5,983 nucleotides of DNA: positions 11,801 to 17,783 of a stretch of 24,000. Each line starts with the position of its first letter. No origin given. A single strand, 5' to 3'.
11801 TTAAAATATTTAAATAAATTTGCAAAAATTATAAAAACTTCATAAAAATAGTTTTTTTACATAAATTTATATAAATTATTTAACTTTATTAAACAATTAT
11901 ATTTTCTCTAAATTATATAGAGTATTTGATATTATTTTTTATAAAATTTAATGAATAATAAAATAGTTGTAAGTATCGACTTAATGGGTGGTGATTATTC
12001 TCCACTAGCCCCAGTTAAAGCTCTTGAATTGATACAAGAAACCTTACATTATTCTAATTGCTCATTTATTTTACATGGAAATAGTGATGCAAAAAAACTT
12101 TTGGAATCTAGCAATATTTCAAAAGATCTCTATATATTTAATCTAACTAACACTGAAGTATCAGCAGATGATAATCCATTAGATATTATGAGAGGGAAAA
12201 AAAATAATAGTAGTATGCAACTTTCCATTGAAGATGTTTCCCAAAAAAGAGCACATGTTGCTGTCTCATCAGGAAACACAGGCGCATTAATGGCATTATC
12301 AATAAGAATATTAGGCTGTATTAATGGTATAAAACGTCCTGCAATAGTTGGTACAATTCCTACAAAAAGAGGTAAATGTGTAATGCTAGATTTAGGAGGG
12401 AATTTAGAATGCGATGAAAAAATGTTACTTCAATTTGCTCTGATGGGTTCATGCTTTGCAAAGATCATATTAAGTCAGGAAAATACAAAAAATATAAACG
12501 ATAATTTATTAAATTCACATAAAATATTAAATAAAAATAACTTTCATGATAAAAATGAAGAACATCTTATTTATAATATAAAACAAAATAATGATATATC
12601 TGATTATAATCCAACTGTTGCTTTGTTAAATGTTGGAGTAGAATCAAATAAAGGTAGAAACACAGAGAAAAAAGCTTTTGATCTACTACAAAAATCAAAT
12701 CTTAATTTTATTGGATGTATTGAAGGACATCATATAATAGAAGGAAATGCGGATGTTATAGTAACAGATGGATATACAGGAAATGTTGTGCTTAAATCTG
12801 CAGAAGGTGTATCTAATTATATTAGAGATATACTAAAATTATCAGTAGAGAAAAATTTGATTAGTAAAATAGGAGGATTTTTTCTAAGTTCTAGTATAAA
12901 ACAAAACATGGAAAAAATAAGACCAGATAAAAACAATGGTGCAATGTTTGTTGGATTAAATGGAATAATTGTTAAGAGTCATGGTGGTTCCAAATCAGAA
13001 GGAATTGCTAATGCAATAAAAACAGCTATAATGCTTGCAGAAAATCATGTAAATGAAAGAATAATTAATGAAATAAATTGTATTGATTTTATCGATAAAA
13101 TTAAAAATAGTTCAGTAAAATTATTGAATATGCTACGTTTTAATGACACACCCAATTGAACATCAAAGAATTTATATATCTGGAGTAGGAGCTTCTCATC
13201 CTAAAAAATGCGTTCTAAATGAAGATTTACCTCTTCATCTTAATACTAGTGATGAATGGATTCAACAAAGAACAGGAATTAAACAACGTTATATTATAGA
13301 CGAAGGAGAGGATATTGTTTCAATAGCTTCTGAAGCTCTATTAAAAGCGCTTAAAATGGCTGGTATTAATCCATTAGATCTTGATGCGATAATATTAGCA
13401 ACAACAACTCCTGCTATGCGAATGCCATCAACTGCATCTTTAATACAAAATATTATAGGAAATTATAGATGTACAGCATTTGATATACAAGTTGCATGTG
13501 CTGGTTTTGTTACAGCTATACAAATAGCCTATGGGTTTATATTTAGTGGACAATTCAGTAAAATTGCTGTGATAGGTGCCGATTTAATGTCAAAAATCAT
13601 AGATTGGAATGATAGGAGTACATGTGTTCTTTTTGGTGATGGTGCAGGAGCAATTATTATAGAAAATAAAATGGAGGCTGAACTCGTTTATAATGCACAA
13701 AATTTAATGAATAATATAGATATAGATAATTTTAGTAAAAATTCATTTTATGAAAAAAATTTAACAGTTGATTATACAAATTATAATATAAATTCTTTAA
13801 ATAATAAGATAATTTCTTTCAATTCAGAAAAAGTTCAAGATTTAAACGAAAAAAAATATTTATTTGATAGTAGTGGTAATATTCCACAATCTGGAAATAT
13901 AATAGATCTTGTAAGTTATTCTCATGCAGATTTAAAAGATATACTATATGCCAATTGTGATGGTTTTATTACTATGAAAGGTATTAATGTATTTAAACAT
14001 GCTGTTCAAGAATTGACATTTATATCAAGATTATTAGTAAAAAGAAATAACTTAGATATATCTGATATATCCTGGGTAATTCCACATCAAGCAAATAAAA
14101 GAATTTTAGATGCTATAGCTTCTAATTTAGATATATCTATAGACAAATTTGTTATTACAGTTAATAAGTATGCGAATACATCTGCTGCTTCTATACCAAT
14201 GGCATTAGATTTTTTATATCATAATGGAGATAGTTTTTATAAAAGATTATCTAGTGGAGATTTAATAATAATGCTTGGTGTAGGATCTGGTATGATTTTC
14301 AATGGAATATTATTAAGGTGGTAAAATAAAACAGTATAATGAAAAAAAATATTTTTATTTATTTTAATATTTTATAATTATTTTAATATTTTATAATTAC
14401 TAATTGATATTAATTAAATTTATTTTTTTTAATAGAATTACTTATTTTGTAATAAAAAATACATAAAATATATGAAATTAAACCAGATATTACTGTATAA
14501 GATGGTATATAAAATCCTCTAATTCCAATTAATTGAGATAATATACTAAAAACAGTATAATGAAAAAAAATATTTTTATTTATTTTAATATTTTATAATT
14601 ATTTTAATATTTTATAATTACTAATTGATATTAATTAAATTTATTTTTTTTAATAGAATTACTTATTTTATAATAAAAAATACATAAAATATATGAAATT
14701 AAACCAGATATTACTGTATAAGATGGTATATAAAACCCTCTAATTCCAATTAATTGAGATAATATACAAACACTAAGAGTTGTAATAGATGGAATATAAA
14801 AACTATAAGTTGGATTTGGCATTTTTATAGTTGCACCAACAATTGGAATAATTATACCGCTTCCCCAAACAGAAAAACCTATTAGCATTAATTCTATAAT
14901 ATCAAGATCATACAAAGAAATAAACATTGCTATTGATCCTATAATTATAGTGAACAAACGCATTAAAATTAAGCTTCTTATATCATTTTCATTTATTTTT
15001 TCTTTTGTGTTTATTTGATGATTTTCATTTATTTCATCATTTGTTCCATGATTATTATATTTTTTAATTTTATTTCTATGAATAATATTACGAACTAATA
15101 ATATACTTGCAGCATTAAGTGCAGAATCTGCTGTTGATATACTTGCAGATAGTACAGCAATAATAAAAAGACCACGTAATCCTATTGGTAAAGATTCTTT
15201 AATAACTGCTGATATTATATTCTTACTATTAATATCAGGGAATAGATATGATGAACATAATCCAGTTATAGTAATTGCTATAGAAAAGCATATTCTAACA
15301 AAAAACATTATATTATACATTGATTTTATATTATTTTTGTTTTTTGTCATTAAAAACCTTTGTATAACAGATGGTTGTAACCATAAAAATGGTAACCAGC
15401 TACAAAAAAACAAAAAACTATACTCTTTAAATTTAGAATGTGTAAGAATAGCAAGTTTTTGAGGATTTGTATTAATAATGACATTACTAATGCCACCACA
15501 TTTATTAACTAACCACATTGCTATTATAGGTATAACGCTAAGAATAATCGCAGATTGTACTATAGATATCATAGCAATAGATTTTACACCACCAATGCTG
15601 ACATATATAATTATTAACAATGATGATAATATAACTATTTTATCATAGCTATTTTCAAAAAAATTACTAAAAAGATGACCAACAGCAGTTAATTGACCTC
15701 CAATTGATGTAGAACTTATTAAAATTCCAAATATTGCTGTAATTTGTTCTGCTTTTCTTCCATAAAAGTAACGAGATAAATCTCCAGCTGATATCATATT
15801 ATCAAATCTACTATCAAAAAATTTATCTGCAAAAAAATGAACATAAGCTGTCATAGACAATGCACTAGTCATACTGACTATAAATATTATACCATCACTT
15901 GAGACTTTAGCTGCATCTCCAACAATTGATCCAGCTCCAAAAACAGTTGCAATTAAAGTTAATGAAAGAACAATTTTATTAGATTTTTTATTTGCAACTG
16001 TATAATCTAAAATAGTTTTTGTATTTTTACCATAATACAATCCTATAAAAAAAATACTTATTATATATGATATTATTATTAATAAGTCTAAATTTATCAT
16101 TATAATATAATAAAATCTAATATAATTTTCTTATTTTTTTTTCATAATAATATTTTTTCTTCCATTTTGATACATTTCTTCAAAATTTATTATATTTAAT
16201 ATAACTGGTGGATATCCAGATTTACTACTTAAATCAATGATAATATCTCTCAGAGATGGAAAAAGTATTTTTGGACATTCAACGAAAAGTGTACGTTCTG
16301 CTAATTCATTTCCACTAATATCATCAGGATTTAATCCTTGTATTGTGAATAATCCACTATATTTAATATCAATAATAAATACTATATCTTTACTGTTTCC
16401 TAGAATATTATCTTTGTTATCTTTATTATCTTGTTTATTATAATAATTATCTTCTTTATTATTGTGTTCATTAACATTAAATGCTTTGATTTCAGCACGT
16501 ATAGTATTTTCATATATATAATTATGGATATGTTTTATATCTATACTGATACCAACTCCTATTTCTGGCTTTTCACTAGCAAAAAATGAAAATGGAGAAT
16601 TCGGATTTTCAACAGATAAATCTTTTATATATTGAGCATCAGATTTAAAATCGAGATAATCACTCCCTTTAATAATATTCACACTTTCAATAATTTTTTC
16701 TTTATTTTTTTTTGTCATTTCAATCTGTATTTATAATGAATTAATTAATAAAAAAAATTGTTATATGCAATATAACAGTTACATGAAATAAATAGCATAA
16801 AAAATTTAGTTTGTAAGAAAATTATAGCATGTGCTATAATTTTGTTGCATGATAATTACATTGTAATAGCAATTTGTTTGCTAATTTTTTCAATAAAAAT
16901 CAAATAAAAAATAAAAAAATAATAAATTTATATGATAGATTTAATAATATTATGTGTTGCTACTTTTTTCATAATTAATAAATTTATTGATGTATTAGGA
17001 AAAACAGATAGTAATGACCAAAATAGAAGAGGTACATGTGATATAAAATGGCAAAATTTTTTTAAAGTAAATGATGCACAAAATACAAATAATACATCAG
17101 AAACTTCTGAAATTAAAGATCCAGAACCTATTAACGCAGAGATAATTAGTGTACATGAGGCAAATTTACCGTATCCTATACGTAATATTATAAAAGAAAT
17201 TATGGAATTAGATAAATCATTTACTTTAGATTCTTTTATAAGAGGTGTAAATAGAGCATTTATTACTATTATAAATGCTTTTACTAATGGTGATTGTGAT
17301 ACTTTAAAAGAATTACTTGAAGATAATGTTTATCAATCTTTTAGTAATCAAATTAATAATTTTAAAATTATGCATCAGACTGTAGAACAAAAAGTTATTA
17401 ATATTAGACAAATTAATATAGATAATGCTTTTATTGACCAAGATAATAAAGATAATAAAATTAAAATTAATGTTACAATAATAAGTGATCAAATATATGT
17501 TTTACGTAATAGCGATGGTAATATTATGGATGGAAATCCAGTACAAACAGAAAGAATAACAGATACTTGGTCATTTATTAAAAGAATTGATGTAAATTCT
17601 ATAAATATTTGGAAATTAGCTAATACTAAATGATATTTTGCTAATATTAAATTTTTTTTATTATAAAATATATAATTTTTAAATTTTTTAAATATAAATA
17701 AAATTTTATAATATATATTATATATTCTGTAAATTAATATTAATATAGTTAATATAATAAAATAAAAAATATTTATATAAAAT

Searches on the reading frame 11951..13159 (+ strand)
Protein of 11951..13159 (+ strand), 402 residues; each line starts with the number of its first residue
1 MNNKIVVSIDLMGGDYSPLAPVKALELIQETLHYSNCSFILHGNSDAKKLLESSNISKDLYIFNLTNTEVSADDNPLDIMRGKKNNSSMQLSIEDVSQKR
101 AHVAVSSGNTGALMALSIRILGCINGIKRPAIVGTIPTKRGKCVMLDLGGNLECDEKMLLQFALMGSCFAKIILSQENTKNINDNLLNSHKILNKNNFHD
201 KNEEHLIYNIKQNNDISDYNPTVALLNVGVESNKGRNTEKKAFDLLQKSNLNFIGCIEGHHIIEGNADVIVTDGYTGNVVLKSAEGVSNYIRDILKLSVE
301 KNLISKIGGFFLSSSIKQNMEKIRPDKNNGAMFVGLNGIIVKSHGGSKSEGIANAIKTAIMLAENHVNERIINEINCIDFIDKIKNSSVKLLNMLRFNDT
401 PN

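Call 5: search_protein_families(library=pfam, proteins=[window:11951-13159:+], max_evalue=0.01)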
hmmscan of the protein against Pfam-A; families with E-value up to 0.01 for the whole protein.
window:11951-13159:+ (402 aa): 1 family
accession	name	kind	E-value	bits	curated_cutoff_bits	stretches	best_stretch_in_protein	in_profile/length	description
PF02504.20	FA_synthesis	-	2.6e-82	276.9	29.1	2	220-370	173-324/324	Fatty acid synthesis protein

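Call 6: search_protein_families(library=ncbifam, proteins=[window:11951-13159:+], max_evalue=0.01)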
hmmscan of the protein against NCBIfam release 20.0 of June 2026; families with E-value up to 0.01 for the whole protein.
window:11951-13159:+ (402 aa): 4 families
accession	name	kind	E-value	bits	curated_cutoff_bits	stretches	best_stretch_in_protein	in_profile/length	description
TIGR00182.1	plsX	equivalog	5e-81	272.5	243.4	2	219-376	170-328/337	phosphate acyltransferase PlsX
NF010420.0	PRK13846.1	equivalog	1.6e-50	172.1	536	2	218-375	173-315/316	phosphate acyltransferase PlsX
NF010419.0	PRK13845.1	equivalog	1e-49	169.6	729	2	207-370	264-428/440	putative glycerol-3-phosphate acyltransferase PlsX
NF040747.1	reduct_C_alpha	equivalog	0.0099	14.9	350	0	220-282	156-223/380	glycine/sarcosine/betaine reductase complex component C subunit alpha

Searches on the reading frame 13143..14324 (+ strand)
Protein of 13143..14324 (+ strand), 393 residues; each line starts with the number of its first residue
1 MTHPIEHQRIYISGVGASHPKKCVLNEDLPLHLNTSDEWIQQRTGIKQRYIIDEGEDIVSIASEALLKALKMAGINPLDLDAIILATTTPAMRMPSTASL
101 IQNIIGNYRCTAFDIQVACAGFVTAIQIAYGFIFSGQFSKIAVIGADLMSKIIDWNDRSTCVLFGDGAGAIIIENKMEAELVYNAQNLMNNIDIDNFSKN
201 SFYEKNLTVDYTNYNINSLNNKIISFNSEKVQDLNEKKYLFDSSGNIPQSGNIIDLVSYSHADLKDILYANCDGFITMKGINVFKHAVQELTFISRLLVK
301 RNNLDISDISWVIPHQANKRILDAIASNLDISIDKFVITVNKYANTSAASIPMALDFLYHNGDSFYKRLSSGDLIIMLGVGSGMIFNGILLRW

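Call 5: search_protein_families(library=pfam, proteins=[window:13143-14324:+], max_evalue=0.01)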
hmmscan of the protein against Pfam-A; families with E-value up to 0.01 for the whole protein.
window:13143-14324:+ (393 aa): 4 families
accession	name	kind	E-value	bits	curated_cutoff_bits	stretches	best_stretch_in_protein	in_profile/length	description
PF08541.16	ACP_syn_III_C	-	3.3e-28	98.1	26.6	1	300-393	2-90/90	3-Oxoacyl-[acyl-carrier-protein (ACP)] synthase III C terminal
PF08545.16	ACP_syn_III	-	9.9e-27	93.1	24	1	113-178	1-66/80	3-Oxoacyl-[acyl-carrier-protein (ACP)] synthase III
PF00108.29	Thiolase_N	-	0.00019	21.3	26.4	1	56-153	21-119/260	Thiolase, N-terminal domain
PF02797.21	Chal_sti_synt_C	-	0.00046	20.7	27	1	293-392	45-148/151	Chalcone and stilbene synthases, C-terminal domain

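Call 6: search_protein_families(library=ncbifam, proteins=[window:13143-14324:+], max_evalue=0.01)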
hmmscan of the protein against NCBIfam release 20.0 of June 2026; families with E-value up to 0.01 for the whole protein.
window:13143-14324:+ (393 aa): 19 families
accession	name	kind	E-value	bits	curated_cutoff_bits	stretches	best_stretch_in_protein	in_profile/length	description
NF006829.0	PRK09352.1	subfamily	1.1e-99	333.4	249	1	9-393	4-321/322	beta-ketoacyl-ACP synthase 3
TIGR00747.1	fabH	subfamily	3.2e-92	309.1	292.1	2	11-183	4-176/322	beta-ketoacyl-ACP synthase III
NF004623.0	PRK05963.1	equivalog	5.1e-57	193.6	437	2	12-180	8-175/328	beta-ketoacyl-ACP synthase III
NF005541.0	PRK07204.1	equivalog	9.9e-55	186.2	402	2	8-179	3-175/329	beta-ketoacyl-ACP synthase III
NF009519.0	PRK12880.1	equivalog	1.4e-33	116.7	436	2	9-180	7-182/353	beta-ketoacyl-ACP synthase III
NF005703.0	PRK07515.1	equivalog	2.4e-31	108.9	304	2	60-200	98-236/373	beta-ketoacyl-ACP synthase III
NF006720.0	PRK09258.1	equivalog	1e-27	97.4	285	2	32-153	35-157/338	3-oxoacyl-ACP synthase III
NF005308.0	PRK06840.1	equivalog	3e-26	92.3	315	1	7-185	2-184/339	3-oxoacyl-ACP synthase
NF003274.0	PRK04262.1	equivalog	8.4e-21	74.4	244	1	10-150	3-144/347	hydroxymethylglutaryl-CoA synthase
NF005293.2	PRK06816.1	subfamily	4.8e-13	48.9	450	2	38-153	36-156/378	StlD/DarB family beta-ketosynthase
TIGR00748.1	HMG_CoA_syn_Arc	equivalog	6.6e-12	45.3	353.35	1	12-149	4-142/345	hydroxymethylglutaryl-CoA synthase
TIGR01835.1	HMG-CoA-S_prok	equivalog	1.8e-11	43.5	360.35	1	38-230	29-218/382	hydroxymethylglutaryl-CoA synthase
NF042429.2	DHPHCoAsyn_DpgA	equivalog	2.5e-10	39.8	425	2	56-179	68-196/350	3,5-dihydroxyphenylacetyl-CoA synthase DpgA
NF053539.1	resorcinol_DarB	exception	4.6e-10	39.2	550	2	297-377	279-359/377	dialkylresorcinol biosynthesis protein DarB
NF004720.0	PRK06064.1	subfamily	1.2e-07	30.9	420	1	58-153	22-119/389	thiolase domain-containing protein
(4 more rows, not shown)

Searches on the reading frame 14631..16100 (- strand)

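Call 5: search_protein_families(library=pfam, proteins=[window:14631-16100:-], max_evalue=0.01)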
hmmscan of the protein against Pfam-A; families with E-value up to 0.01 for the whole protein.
window:14631-16100:- (489 aa): 1 family
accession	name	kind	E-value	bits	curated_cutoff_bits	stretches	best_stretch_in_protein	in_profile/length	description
PF00474.23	SSF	-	1.5e-17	64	22.8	1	33-340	1-325/406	Sodium:solute symporter family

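Call 6: search_protein_families(library=ncbifam, proteins=[window:14631-16100:-], max_evalue=0.01)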
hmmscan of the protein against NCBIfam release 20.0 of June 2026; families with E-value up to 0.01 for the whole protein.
window:14631-16100:- (489 aa): 5 families
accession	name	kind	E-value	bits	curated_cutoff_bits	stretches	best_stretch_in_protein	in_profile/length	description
TIGR00813.1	sss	superfamily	1.5e-19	70.3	184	1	33-342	1-333/411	sodium/solute symporter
TIGR02119.1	panF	equivalog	7.8e-12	45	328.05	1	7-342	5-353/471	sodium/pantothenate symporter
TIGR02121.1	Na_Pro_sym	equivalog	1.1e-11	44.2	515.5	1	7-340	5-351/488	sodium/proline symporter PutP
TIGR03648.1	Na_symport_lg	subfamily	7.5e-09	34.5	320.75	1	12-203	7-196/547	VC_2705 family sodium/solute symporter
NF009135.0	PRK12488.1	subfamily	0.00052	18.7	850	1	12-203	41-231/549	cation/acetate symporter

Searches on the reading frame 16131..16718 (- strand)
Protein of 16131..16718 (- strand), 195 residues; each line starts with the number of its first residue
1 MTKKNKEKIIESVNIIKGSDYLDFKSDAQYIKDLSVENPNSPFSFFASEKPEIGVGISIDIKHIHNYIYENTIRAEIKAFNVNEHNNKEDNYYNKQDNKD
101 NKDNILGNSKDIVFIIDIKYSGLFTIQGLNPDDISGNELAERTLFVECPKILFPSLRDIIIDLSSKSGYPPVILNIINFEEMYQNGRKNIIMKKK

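Call 39: search_protein_families(library=pfam, proteins=[window:16131-16718:-], max_evalue=0.001)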
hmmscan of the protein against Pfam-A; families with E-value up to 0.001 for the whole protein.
window:16131-16718:- (195 aa): 1 family
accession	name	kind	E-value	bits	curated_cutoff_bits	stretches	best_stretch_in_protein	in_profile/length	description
PF02556.19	SecB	-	1.7e-30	106.2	26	1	24-186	8-137/141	Preprotein translocase subunit SecB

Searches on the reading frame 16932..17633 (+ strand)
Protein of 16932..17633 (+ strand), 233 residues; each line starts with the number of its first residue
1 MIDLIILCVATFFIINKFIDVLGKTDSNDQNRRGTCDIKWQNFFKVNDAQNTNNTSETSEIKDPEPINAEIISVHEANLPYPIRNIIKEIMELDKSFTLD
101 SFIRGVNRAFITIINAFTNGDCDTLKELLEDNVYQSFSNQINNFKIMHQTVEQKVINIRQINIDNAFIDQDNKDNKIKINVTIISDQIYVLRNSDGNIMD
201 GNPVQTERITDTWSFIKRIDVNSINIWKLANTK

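Call 39: search_protein_families(library=pfam, proteins=[window:16932-17633:+], max_evalue=0.001)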
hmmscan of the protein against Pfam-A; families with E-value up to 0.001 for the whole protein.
window:16932-17633:+ (233 aa): 1 family
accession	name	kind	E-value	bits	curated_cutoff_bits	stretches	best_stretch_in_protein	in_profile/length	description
PF04280.21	Tim44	-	3.2e-29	102.4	29.6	1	86-232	4-145/147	Tim44-like domain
